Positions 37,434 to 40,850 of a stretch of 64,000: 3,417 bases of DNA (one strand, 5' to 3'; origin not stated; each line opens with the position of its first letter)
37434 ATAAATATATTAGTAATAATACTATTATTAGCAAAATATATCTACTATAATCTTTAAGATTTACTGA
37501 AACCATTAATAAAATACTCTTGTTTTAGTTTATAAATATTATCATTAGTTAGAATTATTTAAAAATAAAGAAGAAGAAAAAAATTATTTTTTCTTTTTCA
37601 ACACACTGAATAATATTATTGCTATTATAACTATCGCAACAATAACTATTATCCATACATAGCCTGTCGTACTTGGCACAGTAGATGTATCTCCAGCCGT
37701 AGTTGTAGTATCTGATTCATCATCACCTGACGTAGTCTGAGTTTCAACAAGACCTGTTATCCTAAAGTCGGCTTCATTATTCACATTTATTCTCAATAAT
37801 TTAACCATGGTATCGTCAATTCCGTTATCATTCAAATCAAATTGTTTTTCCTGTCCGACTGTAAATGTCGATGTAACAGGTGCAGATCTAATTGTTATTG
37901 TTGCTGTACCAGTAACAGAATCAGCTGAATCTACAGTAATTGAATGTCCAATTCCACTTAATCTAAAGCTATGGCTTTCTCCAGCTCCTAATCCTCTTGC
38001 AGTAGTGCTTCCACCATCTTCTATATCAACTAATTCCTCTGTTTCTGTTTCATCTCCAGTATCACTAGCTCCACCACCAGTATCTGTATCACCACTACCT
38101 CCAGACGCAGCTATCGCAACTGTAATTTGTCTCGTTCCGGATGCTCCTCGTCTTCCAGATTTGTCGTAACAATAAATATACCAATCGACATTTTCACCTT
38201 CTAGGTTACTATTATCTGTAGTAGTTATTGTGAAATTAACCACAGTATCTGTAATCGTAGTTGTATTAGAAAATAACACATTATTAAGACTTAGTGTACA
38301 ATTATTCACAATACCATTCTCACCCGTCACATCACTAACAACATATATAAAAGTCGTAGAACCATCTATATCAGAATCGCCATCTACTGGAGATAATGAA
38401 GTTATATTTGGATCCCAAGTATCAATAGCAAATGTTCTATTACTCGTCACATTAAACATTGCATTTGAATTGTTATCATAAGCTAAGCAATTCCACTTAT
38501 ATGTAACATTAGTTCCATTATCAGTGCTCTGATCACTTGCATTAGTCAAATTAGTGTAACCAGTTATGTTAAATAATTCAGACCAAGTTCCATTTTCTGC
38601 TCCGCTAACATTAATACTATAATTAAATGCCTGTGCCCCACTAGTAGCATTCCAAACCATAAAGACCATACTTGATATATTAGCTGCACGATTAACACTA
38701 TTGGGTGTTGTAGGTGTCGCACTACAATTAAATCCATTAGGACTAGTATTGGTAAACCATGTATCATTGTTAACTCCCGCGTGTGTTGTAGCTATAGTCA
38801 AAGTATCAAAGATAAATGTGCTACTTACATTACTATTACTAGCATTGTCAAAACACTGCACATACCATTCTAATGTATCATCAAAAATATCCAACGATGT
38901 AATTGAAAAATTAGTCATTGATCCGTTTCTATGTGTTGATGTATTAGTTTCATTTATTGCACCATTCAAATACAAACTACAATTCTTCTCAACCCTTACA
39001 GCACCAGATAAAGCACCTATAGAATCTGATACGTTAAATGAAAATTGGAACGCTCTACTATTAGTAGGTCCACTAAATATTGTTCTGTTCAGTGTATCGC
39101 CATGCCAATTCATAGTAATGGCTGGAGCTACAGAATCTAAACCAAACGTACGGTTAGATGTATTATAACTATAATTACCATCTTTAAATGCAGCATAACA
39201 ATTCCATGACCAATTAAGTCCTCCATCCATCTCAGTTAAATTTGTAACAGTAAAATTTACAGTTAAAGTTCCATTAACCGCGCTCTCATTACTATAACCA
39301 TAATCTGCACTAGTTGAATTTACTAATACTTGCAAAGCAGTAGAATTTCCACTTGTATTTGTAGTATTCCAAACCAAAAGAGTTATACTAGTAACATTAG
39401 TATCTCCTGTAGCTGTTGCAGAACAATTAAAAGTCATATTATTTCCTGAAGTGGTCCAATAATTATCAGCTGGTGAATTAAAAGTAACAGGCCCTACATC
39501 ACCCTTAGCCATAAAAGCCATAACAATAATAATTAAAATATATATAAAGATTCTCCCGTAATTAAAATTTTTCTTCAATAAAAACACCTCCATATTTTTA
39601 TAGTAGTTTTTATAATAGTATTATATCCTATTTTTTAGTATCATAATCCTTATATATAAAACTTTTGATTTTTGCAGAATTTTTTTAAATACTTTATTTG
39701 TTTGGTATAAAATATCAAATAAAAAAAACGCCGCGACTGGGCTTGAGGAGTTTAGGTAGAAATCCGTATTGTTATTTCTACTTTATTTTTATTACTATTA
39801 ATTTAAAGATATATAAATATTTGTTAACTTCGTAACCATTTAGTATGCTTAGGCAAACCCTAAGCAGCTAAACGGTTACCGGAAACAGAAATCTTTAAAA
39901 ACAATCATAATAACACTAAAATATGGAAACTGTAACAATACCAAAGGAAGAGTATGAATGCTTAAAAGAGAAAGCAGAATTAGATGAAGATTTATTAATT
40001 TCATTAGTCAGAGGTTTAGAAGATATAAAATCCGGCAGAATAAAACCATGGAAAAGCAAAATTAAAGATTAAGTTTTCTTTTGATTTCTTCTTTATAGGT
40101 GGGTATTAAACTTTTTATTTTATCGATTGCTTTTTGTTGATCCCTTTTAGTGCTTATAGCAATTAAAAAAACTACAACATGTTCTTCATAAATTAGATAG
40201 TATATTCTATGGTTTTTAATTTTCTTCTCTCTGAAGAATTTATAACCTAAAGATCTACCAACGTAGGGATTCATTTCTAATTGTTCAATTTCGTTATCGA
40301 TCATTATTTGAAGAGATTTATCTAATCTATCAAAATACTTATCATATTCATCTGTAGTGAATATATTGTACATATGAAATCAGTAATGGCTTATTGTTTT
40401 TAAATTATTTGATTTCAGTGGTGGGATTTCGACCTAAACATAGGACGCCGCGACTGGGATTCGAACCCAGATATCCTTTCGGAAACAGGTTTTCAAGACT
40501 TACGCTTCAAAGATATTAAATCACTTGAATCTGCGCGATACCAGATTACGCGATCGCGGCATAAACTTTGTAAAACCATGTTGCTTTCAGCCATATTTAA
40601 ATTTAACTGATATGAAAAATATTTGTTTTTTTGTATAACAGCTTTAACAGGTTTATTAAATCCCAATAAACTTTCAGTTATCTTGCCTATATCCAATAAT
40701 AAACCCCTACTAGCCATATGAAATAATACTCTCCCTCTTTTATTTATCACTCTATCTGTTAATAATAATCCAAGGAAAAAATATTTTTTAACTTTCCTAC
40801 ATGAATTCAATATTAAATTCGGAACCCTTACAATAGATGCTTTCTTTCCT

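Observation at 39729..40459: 0.7-kb islet bounded by a 13-bp duplicate of the tRNA 3' end and carrying a RelE/ParE toxin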

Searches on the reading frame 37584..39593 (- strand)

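Call 17: search_protein_families(library=pfam, proteins=[window:37584-39593:-], max_evalue=1)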
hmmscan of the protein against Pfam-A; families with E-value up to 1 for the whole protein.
window:37584-39593:- (669 aa): 1 family
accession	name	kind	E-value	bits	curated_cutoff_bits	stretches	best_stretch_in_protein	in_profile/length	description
PF13273.12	DUF4064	-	0.035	14.8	32.1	1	619-669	33-83/102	Protein of unknown function (DUF4064)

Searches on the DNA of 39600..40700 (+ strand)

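Call 8: search_rna_families(source=window, start=39600, end=40700, threshold=evalue, max_evalue=10, show_alignments=4)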
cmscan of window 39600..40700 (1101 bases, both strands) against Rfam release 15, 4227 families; matches with E-value up to 10: 5.
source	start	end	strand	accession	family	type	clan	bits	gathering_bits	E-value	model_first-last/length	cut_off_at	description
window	39815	39894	-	RF04165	mir-2483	Gene; miRNA;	-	24.3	75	0.051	1-80/80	no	mir-2483 microRNA precursor family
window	40447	40560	-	RF01852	tRNA-Sec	Gene; tRNA;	CL00001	20.7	47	0.31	1-91/91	no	Selenocysteine transfer RNA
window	39726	39894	+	RF04324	Pestivirus-3UTR-SLIV-SLIII-SLII-CSFV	Gene; sRNA;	CL00151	17.9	150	2.1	1-170/170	no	Pestivirus 3' UTR SLIV, SLIII and SLII classical swine fever virus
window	40447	40499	-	RF01684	mascRNA-menRNA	Gene;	-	15.6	42.5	5.2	1-56/56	no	MALAT1-associated small cytoplasmic RNA/MEN beta RNA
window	39743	39804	+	RF02108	DLEU2_4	Gene; lncRNA;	-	13.7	40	8.7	1-58/58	no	Deleted in lymphocytic leukemia 2 conserved region 4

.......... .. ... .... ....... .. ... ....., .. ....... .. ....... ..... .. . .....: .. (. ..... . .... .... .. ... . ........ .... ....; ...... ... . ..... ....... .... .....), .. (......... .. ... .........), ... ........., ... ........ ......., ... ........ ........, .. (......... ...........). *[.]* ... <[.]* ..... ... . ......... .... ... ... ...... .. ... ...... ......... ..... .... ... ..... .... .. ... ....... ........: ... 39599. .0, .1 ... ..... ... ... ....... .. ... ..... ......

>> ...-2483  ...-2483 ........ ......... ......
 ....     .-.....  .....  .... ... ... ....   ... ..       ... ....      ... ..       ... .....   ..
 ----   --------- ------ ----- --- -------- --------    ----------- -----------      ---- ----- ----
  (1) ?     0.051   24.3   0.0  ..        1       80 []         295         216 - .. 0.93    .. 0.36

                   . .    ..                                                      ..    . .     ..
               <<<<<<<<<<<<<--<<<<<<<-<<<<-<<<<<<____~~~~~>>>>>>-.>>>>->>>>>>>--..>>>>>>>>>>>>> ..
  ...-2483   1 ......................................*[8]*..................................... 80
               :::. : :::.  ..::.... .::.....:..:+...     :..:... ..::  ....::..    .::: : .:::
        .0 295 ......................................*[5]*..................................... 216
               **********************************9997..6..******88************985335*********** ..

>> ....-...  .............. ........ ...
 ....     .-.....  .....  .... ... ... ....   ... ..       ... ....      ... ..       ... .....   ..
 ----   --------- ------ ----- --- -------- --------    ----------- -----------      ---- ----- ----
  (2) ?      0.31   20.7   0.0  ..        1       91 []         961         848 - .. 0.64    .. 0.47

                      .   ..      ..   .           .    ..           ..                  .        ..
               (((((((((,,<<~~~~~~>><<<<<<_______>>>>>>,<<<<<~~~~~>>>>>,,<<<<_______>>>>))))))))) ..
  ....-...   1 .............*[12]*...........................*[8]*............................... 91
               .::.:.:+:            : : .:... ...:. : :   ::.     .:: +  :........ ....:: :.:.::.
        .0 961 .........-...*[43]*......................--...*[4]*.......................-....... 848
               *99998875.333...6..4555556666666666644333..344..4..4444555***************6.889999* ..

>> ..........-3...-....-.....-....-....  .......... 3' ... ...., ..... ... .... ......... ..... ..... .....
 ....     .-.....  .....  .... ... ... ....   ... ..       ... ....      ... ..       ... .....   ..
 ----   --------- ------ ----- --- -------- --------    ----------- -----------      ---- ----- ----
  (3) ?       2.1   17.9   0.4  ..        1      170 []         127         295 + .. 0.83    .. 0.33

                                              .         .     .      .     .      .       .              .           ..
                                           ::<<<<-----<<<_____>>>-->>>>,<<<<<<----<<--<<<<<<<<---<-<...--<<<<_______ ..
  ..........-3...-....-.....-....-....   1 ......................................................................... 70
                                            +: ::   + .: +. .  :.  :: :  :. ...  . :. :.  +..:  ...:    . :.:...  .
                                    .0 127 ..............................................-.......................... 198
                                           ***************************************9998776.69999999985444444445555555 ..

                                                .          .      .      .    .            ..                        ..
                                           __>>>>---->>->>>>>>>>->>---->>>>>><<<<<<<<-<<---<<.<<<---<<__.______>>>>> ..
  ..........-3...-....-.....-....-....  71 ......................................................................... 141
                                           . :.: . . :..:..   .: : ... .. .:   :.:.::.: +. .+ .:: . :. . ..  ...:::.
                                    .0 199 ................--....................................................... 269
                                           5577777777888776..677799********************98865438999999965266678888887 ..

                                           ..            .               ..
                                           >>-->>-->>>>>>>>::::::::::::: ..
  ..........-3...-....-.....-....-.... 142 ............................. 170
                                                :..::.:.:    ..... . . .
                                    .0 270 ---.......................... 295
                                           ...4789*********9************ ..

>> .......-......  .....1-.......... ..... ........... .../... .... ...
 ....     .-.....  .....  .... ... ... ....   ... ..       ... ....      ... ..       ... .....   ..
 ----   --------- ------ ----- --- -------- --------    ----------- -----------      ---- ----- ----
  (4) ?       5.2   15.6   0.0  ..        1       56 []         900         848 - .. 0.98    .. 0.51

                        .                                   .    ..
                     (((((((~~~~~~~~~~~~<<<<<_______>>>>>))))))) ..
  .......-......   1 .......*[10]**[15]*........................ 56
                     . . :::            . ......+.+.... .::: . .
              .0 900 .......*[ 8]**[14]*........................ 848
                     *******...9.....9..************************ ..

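Call 84: search_dna_similar(query=window:39700-40470:+, collection=phages, mode=distant, max_rows=8)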
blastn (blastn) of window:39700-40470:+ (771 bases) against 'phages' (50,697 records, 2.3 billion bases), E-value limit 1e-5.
No match.

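Call 85: search_dna_similar(query=window:39700-40470:+, collection=plasmids, mode=distant, max_rows=8)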
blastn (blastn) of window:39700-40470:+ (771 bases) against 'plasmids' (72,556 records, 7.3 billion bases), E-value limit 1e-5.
No match.

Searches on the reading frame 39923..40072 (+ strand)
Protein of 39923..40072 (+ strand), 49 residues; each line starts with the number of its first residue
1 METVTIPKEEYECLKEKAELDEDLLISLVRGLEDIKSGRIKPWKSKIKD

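Call 17: search_protein_families(library=pfam, proteins=[window:39923-40072:+], max_evalue=1)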
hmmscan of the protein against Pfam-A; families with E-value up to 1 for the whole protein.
window:39923-40072:+ (49 aa): 1 family
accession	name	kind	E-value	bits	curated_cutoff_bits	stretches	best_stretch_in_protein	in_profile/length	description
PF25708.1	Phage_T7_Gp5_9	-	0.031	14.6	24.5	1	2-19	2-20/46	Phage T7 gp5.9 RecBCD inhibitor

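Call 56: search_solved_structures(query=A1, max_evalue=10, show_alignments=2)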
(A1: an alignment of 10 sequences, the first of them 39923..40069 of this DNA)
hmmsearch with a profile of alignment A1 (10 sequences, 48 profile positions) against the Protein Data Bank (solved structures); distinct sequences matched with E-value up to 10: 1.
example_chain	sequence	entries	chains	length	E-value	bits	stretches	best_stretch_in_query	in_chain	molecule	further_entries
9tic_d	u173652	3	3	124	0.26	14.5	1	3-20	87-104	ORF67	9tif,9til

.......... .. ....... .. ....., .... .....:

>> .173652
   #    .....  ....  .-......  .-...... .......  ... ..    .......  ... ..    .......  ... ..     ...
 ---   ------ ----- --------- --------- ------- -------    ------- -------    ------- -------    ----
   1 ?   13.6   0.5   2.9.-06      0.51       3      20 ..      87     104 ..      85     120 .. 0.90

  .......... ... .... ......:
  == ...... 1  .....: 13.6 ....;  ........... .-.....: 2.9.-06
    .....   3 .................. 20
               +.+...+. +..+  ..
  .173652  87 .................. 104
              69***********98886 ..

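Call 57: search_protein_families(library=ncbifam, alignment_id=A1, max_evalue=10)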
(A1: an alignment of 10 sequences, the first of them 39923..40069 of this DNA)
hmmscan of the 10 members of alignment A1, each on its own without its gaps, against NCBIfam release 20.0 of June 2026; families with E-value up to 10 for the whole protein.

A. member 1, window:39923-40069:+ (49 aa): 0 families

B. families by the number of members that match (of 10 scanned): 4 families
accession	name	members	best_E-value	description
NF010249.0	PRK13696.1-1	3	0.0058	hypothetical protein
NF041240.1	YebF_not_Cmi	1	0.047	protein YebF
NF050811.1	RelB_ParD_antitoxin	1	0.068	type II toxin-antitoxin system RelB/ParD family antitoxin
TIGR02982.1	heterocyst_DevA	1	0.15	ABC exporter ATP-binding subunit, DevA family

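Call 58: search_protein_families(library=pfam, alignment_id=A1, max_evalue=10)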
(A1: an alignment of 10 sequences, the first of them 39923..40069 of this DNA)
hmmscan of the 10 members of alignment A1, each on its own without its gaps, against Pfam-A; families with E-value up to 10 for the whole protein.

A. member 1, window:39923-40069:+ (49 aa): 1 family
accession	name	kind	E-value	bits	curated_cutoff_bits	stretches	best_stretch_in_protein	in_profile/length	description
PF25708.1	Phage_T7_Gp5_9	-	0.031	14.6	24.5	1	2-19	2-20/46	Phage T7 gp5.9 RecBCD inhibitor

B. families by the number of members that match (of 10 scanned): 2 families
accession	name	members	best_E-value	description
PF25708.1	Phage_T7_Gp5_9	5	0.0055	Phage T7 gp5.9 RecBCD inhibitor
PF10884.14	DUF2683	1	0.056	Protein of unknown function (DUF2683)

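Call 77: find_homologous_proteins(query=A1, max_evalue=0.001)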
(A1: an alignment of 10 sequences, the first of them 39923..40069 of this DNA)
Query A1 (10 sequences) (49 aa, profile of the alignment): 955 proteins with E <= 0.001 among 3576 candidates; the best 120 are listed.
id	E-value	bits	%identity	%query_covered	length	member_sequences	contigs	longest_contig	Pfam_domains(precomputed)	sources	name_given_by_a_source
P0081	2.5e-25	106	87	92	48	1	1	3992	-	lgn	-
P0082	3.9e-25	105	89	90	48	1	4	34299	-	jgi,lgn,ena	-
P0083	4.0e-25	105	87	92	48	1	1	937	-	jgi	jgi:hypothetical protein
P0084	4.8e-25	105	89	90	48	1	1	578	-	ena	-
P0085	5.1e-25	105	84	90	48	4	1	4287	-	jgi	-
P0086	5.2e-25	105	84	90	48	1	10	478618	-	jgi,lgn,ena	jgi:hypothetical protein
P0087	5.9e-25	105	86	90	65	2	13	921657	-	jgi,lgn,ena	jgi:hypothetical protein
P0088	6.4e-25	105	87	92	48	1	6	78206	-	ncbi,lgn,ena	-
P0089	6.9e-25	104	83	98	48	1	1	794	-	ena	-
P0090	7.2e-25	104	91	90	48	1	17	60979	-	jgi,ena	-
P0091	9.5e-25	104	84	90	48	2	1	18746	-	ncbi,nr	ncbi:hypothetical protein HY495_02770 [Candidatus Woesearchaeota archaeon]|nr:hypothetical protein [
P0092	1.2e-24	104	84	90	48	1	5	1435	-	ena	-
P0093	1.2e-24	104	71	100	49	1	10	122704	-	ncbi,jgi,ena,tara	tara:strand:- start:49482 stop:49631 length:150 start_codon:yes stop_codon:yes gene_type:complete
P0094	1.2e-24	104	86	90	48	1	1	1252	-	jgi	jgi:hypothetical protein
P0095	1.2e-24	104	82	92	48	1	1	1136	-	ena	-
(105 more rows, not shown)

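Call 99: predict_structure(alignment_id=A3)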
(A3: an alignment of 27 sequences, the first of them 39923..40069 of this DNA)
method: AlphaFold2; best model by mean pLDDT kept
length: 49 residues; sequences in the alignment: 27
mean_pLDDT: 89.7   pTM: 0.50
mean pLDDT of the five models: 89.7, 85.6, 80.1, 79.1, 74.8
residues with pLDDT >= 90: 37; 70-90: 7; 50-70: 5; < 50: 0
segments of 3 or more residues with pLDDT < 50: none
pLDDT, mean of each block of 10 residues (from residue 1): 92 95 95 95 70
secondary structure, 60 per line:
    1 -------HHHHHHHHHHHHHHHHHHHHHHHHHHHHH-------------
elements in order: H8-36
